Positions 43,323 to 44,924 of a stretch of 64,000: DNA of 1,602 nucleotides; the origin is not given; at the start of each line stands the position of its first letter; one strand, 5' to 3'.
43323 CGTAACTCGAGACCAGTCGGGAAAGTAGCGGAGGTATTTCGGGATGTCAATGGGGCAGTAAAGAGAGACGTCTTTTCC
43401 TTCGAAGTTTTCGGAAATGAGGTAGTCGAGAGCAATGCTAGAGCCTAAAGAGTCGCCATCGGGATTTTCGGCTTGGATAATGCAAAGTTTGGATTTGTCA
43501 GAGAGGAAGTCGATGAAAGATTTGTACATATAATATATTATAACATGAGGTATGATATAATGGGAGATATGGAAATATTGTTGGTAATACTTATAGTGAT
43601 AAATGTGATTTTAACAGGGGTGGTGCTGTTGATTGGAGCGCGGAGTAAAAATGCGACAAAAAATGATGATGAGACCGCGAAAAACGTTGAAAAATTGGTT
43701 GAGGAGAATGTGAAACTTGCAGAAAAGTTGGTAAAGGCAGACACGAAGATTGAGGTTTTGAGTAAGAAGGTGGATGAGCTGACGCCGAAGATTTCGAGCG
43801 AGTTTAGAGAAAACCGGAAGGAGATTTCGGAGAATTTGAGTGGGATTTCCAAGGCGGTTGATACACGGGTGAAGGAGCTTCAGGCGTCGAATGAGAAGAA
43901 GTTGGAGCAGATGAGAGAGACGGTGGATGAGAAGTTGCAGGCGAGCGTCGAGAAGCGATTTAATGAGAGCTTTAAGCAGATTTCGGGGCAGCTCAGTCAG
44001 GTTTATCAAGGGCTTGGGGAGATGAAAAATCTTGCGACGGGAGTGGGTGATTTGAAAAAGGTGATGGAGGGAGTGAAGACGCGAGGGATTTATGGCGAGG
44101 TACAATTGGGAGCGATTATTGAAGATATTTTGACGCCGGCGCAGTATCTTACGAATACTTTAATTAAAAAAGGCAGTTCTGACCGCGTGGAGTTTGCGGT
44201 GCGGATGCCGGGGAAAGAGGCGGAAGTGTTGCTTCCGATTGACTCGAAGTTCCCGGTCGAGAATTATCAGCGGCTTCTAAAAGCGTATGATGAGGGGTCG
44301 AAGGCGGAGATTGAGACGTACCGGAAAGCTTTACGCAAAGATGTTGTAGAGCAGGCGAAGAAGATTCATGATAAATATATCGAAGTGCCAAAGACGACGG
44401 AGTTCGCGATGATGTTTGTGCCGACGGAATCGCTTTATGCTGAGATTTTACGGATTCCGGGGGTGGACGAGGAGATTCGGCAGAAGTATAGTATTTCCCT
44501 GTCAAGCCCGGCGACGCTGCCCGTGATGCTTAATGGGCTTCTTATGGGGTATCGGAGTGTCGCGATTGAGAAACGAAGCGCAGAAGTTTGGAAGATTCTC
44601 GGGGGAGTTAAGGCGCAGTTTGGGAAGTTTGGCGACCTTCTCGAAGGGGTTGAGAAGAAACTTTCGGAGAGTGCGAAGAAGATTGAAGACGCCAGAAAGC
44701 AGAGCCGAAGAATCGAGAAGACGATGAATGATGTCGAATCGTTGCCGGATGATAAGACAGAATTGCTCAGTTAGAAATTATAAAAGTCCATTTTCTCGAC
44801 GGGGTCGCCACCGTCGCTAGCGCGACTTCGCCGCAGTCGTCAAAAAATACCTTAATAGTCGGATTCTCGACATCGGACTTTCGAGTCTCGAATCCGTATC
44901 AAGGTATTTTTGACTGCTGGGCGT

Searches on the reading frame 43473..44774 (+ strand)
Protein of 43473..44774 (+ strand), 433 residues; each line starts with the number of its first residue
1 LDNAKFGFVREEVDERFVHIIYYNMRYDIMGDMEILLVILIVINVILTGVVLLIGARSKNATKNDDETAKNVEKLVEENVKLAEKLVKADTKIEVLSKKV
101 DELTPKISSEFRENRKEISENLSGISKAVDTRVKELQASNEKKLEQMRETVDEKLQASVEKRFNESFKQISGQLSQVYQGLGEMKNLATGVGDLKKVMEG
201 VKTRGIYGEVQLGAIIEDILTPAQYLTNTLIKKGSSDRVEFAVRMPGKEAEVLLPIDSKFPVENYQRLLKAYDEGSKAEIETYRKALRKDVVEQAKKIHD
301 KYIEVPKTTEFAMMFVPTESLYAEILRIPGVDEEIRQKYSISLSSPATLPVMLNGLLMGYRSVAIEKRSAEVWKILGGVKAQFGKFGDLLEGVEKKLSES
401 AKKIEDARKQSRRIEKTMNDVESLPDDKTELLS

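Call 65: search_protein_families(library=pfam, proteins=[window:43473-44774:+], max_evalue=0.001)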
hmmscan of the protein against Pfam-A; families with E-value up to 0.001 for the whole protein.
window:43473-44774:+ (433 aa): 3 families
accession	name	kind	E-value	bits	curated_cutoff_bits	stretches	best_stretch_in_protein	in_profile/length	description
PF02646.22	RmuC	-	2.6e-66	224.1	26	1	142-429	1-289/291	RmuC family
PF01442.23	Apolipoprotein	-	2.4e-05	24.6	90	1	70-183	58-172/190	Apolipoprotein A1/A4/E domain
PF04513.17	Baculo_PEP_C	-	0.00056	20.4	38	0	117-196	17-99/140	Baculovirus polyhedron envelope protein, PEP, C terminus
